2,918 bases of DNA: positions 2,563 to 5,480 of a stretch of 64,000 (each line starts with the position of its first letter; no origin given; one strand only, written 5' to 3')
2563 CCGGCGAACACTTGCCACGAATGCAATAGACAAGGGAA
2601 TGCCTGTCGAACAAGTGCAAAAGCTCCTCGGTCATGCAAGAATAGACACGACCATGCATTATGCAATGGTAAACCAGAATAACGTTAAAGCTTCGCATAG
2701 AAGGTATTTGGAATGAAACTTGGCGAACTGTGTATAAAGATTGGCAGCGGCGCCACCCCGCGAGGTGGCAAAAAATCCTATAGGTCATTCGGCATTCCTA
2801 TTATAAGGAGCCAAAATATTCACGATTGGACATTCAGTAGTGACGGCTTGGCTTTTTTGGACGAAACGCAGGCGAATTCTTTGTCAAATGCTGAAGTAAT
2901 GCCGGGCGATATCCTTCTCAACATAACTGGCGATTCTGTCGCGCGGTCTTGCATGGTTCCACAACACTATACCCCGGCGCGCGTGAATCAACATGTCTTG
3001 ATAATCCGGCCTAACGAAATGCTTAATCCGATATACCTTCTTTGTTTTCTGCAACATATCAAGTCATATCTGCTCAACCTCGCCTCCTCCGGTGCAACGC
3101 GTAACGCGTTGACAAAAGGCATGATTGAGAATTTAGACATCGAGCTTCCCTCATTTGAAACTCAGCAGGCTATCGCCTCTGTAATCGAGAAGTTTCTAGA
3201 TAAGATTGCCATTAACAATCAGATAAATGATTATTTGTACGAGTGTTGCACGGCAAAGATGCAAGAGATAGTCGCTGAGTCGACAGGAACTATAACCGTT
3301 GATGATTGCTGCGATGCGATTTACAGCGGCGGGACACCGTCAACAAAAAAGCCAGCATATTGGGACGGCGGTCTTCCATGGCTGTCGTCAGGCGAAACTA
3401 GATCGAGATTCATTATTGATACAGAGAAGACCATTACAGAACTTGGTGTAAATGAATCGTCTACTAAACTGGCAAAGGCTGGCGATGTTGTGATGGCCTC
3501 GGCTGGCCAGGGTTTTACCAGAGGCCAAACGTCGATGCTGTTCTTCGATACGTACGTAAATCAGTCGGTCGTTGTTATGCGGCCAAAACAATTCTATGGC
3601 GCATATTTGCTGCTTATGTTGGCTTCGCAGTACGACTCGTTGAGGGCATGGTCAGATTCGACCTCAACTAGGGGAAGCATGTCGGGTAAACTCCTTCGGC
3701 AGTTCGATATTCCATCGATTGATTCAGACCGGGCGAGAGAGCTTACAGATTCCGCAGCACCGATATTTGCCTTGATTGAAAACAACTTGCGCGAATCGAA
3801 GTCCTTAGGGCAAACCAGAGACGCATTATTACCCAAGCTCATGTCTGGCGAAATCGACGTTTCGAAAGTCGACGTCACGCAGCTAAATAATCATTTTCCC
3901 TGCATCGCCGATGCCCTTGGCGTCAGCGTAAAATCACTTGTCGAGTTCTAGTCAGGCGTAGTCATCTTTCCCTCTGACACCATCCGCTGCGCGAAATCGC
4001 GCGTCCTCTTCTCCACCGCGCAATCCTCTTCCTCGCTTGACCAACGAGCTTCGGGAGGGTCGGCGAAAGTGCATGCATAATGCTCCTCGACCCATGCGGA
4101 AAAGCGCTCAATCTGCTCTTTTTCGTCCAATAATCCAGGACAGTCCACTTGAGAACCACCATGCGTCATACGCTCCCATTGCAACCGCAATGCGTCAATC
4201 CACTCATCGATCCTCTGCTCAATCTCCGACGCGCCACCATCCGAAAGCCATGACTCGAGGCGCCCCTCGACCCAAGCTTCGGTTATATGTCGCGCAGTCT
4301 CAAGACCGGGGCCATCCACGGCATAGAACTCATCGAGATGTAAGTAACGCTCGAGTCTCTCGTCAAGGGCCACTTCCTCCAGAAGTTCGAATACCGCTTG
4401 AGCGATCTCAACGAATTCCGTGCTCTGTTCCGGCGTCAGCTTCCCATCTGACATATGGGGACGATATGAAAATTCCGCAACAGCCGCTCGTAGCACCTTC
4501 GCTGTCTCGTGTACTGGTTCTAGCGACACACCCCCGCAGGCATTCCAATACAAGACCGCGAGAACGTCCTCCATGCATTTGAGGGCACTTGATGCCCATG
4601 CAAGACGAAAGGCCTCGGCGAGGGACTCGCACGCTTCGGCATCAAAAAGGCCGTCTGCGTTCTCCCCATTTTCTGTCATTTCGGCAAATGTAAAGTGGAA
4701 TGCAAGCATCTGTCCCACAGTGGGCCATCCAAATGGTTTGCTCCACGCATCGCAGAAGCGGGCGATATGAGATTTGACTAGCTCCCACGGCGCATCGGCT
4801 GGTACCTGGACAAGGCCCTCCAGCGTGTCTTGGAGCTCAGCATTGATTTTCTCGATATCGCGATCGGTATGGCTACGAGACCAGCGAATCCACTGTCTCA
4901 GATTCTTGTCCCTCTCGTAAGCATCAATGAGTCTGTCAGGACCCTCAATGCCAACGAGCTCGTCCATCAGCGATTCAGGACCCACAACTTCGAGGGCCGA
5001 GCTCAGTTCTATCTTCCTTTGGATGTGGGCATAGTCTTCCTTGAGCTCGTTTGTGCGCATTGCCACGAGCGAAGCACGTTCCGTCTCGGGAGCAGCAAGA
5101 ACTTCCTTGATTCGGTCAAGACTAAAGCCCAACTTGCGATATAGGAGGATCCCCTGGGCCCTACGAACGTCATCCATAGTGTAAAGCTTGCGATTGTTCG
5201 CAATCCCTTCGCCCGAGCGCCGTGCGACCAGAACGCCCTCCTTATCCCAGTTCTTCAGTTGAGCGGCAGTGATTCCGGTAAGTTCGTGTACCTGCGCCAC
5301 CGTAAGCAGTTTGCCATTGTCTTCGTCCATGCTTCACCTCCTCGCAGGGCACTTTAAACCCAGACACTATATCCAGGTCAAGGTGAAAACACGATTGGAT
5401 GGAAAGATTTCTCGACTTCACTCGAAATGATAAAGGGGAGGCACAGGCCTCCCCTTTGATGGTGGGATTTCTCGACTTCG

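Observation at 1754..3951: Orphan recombinase-hsdS module 12-14 kb away from hsdMR, across essential genes, sharing a 17-bp core with the silent cassette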

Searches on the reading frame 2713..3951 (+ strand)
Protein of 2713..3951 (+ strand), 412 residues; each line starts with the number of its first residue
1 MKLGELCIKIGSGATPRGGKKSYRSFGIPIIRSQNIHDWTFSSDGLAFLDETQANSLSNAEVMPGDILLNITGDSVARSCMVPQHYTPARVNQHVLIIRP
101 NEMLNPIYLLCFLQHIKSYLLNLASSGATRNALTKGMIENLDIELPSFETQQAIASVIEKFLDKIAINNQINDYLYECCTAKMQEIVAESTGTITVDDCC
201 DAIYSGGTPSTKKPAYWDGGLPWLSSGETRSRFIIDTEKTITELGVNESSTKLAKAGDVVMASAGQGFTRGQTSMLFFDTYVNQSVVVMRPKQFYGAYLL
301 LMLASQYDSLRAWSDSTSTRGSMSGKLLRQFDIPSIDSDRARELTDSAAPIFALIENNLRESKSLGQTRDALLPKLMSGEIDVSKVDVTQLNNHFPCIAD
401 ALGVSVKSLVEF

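Call 3: search_protein_families(library=pfam, proteins=[window:2713-3951:+])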
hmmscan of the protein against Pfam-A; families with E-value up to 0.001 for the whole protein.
window:2713-3951:+ (412 aa): 1 family
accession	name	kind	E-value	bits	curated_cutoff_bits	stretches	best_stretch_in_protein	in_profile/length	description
PF01420.25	Methylase_S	-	5.1e-21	76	22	2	2-173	8-164/168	Type I restriction modification DNA specificity domain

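Call 13: find_encoding_contigs(protein=window:2713-3951:+, flank=10000, max_places=10)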
Protein window:2713-3951:+ (412 aa): 5 contigs read that carry it; 2 places shown.
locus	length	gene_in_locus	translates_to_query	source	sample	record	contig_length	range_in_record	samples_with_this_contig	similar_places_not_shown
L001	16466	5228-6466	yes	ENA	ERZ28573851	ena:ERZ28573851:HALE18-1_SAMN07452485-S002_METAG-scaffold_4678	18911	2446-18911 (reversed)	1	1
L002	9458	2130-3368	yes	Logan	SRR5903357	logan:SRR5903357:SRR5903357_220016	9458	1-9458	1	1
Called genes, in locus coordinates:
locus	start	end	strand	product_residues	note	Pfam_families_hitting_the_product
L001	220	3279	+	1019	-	-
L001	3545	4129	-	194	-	-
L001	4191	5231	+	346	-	PF02899:Phage_int_SAM_1 (weak), PF13495:Phage_int_SAM_4, PF00589:Phage_integrase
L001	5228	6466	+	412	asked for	PF01420:Methylase_S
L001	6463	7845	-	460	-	PF13411:MerR_1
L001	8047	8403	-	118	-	PF00453:Ribosomal_L20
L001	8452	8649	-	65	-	PF01632:Ribosomal_L35p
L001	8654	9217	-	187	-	PF05198:IF3_N, PF00707:IF3_C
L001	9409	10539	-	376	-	-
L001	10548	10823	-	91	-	-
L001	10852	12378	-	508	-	PF00535:Glycos_transf_2, PF13641:Glyco_tranf_2_3, PF13632:Glyco_trans_2_3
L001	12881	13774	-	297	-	PF00398:RrnaAD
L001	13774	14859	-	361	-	PF03358:FMN_red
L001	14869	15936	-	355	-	PF01026:TatD_DNase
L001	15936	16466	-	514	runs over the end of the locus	PF00133:tRNA-synt_1, PF01406:tRNA-synt_1e, PF09334:tRNA-synt_1g, PF00133:tRNA-synt_1, PF19303:Anticodon_3, PF08264:Anticodon_1 (weak)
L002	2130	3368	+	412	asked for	PF01420:Methylase_S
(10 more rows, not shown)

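Call 28: search_protein_families(library=padloc, proteins=[window:2713-3951:+], max_evalue=0.01)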
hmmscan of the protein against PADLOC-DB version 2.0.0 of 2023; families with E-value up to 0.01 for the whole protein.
window:2713-3951:+ (412 aa): 124 families (the best 25 are shown)
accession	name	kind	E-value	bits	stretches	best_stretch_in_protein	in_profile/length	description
PDLC03066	Specificity_I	-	3.9e-88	294.1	2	2-178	19-201/441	Type I specificity subunit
PDLC03089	Specificity_I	-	3e-64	215.8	2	2-175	9-182/446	Type I specificity subunit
PDLC03086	Specificity_I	-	6.2e-54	181.7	2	15-175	25-187/458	Type I specificity subunit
PDLC03099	Specificity_I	-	1.2e-48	164.2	3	195-386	205-395/405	Type I specificity subunit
PDLC03195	Specificity_I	-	3.9e-47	159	2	4-161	49-207/512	Type I specificity subunit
PDLC03168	Specificity_I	-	9.8e-47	158.4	2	2-175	9-179/459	Type I specificity subunit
PDLC03068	Specificity_I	-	1.8e-40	137.4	3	2-175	8-179/403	Type I specificity subunit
PDLC03100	Specificity_I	-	3.2e-38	130.2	2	2-186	200-387/392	Type I specificity subunit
PDLC03134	Specificity_I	-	4.2e-38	129.2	2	203-393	226-418/428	Type I specificity subunit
PDLC03161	Specificity_I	-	1.7e-36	124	1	20-385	21-400/405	Type I specificity subunit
PDLC03154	Specificity_I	-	8.9e-36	122.3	1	16-384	19-396/406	Type I specificity subunit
PDLC03162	Specificity_I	-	2.2e-35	120.3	2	2-167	12-173/431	Type I specificity subunit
PDLC03193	Specificity_I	-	2e-34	117.2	3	2-163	5-163/391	Type I specificity subunit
PDLC04137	mad5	-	9.9e-34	115.2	2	194-391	6-199/392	mads_5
PDLC03072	Specificity_I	-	6.3e-32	109.2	2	11-166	250-408/448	Type I specificity subunit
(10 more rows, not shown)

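Call 29: list_cluster_members(proteins=[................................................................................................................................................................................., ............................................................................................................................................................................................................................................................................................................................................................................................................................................, P0027, window:2713-3951:+, window:18058-19566:-])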
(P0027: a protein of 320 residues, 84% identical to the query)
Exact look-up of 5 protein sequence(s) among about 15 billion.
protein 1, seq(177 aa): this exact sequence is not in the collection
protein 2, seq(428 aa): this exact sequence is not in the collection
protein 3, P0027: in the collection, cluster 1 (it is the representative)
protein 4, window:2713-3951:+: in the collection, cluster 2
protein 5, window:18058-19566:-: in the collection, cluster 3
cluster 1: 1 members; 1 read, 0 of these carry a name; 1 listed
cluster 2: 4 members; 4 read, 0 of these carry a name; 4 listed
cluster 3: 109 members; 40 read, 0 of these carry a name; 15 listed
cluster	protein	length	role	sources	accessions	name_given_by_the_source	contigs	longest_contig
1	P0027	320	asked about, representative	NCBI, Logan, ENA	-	-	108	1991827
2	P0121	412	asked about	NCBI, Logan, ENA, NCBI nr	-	-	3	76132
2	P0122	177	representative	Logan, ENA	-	-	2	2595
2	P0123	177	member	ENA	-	-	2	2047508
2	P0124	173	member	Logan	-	-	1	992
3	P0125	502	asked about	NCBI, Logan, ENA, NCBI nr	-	-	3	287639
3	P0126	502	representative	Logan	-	-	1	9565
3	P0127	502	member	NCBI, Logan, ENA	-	-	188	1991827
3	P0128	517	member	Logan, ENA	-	-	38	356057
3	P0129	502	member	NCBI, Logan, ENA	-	-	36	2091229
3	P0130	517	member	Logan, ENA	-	-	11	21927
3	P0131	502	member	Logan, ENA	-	-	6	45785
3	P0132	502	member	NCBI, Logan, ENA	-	-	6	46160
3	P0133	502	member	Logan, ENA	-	-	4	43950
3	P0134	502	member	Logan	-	-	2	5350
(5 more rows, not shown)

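Call 54: search_protein_families(library=ncbifam, proteins=[window:2713-3951:+], max_evalue=0.001)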
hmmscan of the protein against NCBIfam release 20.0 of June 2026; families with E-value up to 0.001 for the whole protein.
window:2713-3951:+ (412 aa): 2 families
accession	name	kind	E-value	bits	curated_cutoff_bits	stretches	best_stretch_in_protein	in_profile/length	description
NF047740.1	antiphage_MADS5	equivalog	7.1e-13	48.2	400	1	2-166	276-443/461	methylation-associated defense system restriction endonuclease subunit S MAD5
NF007278.0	PRK09737.1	equivalog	5.8e-07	28.6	662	1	25-176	245-401/461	type I restriction-modification system specificity subunit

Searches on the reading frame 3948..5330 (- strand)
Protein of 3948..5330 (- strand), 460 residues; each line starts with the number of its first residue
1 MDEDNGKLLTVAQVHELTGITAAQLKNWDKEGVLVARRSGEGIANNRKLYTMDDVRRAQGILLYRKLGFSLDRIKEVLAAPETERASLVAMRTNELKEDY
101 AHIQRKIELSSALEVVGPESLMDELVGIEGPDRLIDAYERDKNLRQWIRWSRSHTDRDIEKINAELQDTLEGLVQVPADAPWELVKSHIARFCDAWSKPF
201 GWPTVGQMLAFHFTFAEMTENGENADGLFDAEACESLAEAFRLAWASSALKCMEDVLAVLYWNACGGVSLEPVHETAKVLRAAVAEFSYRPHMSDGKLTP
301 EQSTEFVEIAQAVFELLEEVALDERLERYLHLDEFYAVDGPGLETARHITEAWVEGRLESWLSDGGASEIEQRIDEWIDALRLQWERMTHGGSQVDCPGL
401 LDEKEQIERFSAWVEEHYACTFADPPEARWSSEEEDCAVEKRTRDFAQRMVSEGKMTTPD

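Call 3: search_protein_families(library=pfam, proteins=[window:3948-5330:-])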
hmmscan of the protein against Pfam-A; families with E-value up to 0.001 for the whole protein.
window:3948-5330:- (460 aa): 3 families
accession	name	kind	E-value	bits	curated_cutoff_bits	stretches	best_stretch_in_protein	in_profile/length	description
PF13411.12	MerR_1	-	2.7e-11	43.8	21.6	1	10-79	2-67/69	MerR HTH family regulatory protein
PF09278.17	MerR-DNA-bind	-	6.7e-05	23.9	25.4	1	55-108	1-53/65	MerR, DNA binding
PF00376.29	MerR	-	0.00083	19.6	28.2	0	10-39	1-31/38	MerR family regulatory protein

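Call 25: find_related_loci(query=window:3948-5330:-, collection=genome_contigs, flank=10000)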
Query window:3948-5330:- (460 aa) in genome_contigs; peptide patterns used: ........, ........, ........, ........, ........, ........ (x = any residue, [..] = any of these).
60 stretches matched a pattern; 1 encode a relative of the query (tblastn E <= 1e-3); 1 distinct loci.
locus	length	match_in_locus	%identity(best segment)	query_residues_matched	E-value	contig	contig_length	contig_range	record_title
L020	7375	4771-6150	85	1-460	0e+0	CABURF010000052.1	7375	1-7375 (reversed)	MAG TPA_asm: uncultured Coriobacteriia bacterium isolate MGYG-HGUT-04247 genome assembly, contig: GUT_GENOME260956_52, w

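Call 28: search_protein_families(library=padloc, proteins=[window:3948-5330:-], max_evalue=0.01)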
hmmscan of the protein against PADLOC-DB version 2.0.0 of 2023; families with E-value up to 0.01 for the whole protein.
window:3948-5330:- (460 aa): 1 family
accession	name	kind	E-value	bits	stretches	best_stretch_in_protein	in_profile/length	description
PDLC04133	mad1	-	8e-05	20.9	1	6-58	3-50/60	mads_1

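Call 54: search_protein_families(library=ncbifam, proteins=[window:3948-5330:-], max_evalue=0.001)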
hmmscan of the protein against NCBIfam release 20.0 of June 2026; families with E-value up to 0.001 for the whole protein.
window:3948-5330:- (460 aa): 4 families
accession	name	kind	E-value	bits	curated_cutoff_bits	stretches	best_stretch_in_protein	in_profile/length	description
NF007069.0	PRK09514.1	equivalog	3.1e-05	24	143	1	11-80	4-70/141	Zn(2+)-responsive transcriptional regulator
TIGR02043.1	ZntR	equivalog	3.8e-05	23.8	167.95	1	10-80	3-70/131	Zn(2+)-responsive transcriptional regulator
TIGR02044.1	CueR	equivalog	0.0001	22.3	147.4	1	11-108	3-96/127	Cu(I)-responsive transcriptional regulator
NF047375.1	HeatShock_HspR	equivalog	0.00011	22.2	105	1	8-97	3-87/92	heat shock protein transcriptional repressor HspR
